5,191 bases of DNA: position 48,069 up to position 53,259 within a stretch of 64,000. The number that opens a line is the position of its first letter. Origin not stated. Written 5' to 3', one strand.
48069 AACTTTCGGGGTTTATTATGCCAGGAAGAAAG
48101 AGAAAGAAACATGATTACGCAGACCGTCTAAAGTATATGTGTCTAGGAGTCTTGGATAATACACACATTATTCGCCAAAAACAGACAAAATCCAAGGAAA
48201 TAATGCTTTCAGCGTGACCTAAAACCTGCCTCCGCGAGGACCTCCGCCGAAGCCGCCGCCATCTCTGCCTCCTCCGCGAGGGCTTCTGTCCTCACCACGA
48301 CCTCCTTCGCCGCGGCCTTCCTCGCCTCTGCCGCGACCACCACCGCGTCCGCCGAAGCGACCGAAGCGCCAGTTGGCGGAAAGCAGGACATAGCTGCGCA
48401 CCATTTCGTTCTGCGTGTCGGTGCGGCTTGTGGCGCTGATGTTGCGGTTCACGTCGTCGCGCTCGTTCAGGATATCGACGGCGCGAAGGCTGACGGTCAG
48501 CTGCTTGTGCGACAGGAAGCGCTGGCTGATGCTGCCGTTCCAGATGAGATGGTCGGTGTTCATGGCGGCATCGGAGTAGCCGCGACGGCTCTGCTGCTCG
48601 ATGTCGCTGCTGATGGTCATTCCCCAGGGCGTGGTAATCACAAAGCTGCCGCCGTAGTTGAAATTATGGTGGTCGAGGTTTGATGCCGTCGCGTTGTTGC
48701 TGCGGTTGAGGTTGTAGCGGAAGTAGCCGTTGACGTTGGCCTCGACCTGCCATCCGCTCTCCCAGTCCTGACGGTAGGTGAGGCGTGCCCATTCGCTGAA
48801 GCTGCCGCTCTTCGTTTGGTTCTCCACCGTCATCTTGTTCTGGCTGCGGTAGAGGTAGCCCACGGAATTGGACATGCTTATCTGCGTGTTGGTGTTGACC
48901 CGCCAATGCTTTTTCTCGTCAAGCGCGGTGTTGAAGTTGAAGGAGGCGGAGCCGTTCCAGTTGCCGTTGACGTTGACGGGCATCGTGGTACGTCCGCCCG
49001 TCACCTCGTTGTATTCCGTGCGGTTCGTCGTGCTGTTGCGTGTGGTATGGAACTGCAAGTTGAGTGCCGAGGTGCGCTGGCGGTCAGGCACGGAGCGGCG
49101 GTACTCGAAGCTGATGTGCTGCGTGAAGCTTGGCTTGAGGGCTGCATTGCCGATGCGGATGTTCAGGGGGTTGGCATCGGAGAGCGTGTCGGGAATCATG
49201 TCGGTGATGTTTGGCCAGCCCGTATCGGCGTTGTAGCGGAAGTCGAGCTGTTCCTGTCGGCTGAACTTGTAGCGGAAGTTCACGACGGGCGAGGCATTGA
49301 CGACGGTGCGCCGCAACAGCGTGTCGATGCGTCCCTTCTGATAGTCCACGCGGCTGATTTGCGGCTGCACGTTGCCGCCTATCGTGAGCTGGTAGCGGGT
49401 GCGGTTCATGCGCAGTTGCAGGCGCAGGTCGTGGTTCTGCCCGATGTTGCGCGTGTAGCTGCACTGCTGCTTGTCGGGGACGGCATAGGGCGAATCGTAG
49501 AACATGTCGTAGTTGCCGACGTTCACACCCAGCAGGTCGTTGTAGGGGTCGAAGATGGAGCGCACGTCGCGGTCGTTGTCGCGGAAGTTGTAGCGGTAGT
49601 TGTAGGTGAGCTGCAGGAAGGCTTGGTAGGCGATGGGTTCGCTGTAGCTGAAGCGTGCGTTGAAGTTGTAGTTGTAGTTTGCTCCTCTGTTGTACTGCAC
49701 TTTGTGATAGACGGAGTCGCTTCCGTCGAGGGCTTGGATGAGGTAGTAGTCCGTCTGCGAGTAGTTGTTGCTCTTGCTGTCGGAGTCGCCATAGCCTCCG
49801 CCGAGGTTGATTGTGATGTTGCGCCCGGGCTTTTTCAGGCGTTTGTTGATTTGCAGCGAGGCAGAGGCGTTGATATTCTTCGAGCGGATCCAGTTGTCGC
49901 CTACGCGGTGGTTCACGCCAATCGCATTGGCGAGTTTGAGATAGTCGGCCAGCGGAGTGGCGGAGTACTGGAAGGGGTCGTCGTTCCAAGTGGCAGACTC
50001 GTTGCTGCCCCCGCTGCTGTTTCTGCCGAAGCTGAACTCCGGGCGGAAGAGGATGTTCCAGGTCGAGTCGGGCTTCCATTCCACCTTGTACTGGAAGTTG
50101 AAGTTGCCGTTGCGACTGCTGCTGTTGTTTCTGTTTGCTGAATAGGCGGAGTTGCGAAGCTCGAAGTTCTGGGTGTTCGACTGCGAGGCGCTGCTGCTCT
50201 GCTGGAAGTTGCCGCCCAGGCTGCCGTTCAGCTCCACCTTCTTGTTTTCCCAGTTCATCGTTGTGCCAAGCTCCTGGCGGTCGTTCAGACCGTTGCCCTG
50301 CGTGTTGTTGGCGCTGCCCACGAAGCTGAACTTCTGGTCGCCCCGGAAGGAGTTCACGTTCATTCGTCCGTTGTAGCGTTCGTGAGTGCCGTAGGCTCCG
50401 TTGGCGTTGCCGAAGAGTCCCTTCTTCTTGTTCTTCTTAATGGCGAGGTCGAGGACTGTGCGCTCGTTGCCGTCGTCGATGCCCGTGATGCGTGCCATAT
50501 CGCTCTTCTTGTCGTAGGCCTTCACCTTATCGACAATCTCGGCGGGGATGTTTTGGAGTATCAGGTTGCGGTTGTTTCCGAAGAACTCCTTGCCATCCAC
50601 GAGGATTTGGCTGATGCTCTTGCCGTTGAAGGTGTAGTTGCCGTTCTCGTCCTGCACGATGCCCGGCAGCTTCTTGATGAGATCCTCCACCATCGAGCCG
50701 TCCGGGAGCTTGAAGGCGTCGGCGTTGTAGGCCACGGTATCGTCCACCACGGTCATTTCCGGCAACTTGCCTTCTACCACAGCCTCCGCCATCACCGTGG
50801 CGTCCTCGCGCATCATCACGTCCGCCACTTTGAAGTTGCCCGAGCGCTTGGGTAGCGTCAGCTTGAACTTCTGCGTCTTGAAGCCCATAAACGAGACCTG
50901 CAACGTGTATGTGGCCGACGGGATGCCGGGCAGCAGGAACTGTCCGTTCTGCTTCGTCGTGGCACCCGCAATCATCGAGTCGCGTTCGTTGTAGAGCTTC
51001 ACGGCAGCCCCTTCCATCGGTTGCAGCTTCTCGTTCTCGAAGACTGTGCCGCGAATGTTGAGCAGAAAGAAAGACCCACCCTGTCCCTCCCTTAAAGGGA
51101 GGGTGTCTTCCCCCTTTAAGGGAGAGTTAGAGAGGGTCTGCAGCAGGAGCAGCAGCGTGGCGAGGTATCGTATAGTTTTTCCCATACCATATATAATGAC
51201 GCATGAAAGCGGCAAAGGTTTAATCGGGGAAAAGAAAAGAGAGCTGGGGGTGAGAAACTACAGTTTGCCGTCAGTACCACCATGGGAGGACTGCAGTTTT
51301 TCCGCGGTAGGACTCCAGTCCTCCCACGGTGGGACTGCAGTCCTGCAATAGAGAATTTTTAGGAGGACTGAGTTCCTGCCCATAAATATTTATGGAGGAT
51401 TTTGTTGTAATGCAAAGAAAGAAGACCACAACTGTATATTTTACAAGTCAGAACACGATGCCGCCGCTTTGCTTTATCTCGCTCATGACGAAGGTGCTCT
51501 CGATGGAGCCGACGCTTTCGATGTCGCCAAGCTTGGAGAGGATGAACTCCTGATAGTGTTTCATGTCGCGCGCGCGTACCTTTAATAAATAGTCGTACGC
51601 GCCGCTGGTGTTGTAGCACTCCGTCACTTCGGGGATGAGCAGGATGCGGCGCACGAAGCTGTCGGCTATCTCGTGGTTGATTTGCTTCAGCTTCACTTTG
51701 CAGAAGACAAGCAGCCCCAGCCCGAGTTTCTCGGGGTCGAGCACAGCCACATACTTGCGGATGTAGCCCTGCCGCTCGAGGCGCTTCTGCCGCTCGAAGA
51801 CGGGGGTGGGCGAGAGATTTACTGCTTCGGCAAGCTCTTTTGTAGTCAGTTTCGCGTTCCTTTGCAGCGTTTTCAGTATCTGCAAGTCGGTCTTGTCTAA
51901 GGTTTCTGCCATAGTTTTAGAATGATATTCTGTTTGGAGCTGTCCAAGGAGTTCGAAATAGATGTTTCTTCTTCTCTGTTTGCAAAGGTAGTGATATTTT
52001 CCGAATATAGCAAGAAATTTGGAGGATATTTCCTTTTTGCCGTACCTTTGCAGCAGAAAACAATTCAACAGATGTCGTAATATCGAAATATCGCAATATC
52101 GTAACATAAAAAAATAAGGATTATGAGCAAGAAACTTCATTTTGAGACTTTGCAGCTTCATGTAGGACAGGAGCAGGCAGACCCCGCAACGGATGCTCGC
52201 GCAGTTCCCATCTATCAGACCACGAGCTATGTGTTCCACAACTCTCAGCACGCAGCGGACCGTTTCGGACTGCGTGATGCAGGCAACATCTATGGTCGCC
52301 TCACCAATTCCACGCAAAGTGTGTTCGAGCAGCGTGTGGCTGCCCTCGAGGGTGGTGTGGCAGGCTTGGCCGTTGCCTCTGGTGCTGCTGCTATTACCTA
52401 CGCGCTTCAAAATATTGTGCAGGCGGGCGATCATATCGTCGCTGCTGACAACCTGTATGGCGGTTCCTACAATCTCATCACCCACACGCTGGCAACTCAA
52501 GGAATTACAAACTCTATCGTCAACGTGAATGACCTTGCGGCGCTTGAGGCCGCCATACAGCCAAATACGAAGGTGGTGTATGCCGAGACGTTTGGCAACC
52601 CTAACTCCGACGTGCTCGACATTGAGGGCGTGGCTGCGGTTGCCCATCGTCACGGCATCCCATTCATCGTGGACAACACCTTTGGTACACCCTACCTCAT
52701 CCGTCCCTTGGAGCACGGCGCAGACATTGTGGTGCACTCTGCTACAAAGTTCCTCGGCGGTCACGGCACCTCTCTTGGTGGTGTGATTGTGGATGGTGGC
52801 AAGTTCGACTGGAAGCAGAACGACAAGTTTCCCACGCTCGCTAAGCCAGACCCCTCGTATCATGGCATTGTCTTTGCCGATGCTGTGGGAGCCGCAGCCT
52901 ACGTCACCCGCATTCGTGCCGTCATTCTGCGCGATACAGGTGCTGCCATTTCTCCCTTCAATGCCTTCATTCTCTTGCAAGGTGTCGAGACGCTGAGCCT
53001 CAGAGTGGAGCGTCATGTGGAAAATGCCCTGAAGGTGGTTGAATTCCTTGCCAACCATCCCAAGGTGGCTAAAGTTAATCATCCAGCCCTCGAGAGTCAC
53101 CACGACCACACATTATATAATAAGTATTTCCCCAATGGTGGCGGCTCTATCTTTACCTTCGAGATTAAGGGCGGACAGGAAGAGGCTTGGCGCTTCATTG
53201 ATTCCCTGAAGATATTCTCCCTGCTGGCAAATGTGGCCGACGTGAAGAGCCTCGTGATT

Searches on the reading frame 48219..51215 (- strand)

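Call 26: search_protein_families(library=pfam, proteins=[window:48219-51215:-], max_evalue=0.0001)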
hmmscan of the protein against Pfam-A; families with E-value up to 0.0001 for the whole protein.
window:48219-51215:- (998 aa): 3 families
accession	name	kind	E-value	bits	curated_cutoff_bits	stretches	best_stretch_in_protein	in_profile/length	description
PF14905.12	OMP_b-brl_3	-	4.5e-18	65.9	27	2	459-824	2-330/408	Outer membrane protein beta-barrel family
PF13715.12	CarbopepD_reg_2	-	3.3e-14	53.1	32.2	1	54-147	1-88/88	CarboxypepD_reg-like domain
PF13620.12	CarboxypepD_reg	-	5e-14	52.9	32.3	1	54-123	2-71/82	Carboxypeptidase regulatory-like domain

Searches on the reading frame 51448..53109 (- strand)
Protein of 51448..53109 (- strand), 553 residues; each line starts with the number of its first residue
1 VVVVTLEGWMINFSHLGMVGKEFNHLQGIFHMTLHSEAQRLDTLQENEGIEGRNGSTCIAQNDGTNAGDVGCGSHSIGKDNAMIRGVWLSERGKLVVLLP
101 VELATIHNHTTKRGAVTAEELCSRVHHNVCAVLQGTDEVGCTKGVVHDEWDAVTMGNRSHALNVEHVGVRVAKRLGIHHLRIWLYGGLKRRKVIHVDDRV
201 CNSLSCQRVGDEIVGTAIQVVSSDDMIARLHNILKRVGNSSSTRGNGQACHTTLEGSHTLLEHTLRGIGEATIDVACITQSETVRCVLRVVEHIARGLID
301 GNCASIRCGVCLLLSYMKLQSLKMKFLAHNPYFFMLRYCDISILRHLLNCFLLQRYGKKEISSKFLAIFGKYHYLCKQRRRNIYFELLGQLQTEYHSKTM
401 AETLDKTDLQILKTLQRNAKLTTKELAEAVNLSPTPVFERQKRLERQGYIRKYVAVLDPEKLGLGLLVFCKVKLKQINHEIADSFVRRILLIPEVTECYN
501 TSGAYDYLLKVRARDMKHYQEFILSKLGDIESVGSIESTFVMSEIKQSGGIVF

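Call 26: search_protein_families(library=pfam, proteins=[window:51448-53109:-], max_evalue=0.0001)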
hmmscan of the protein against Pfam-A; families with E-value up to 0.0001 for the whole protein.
window:51448-53109:- (553 aa): 4 families
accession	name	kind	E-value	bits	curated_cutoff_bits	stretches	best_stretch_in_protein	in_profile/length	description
PF01037.27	AsnC_trans_reg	-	9.7e-23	80.3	25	1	481-544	10-73/73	Lrp/AsnC ligand binding domain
PF13412.12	HTH_24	-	1.8e-17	63.1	21.9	1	404-451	1-48/48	Winged helix-turn-helix DNA-binding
PF13404.12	HTH_AsnC-type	-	1.9e-13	50.4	27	1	404-445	1-42/42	AsnC-type helix-turn-helix domain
PF01047.28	MarR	-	5.9e-06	26.5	24.6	1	407-453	4-50/59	MarR family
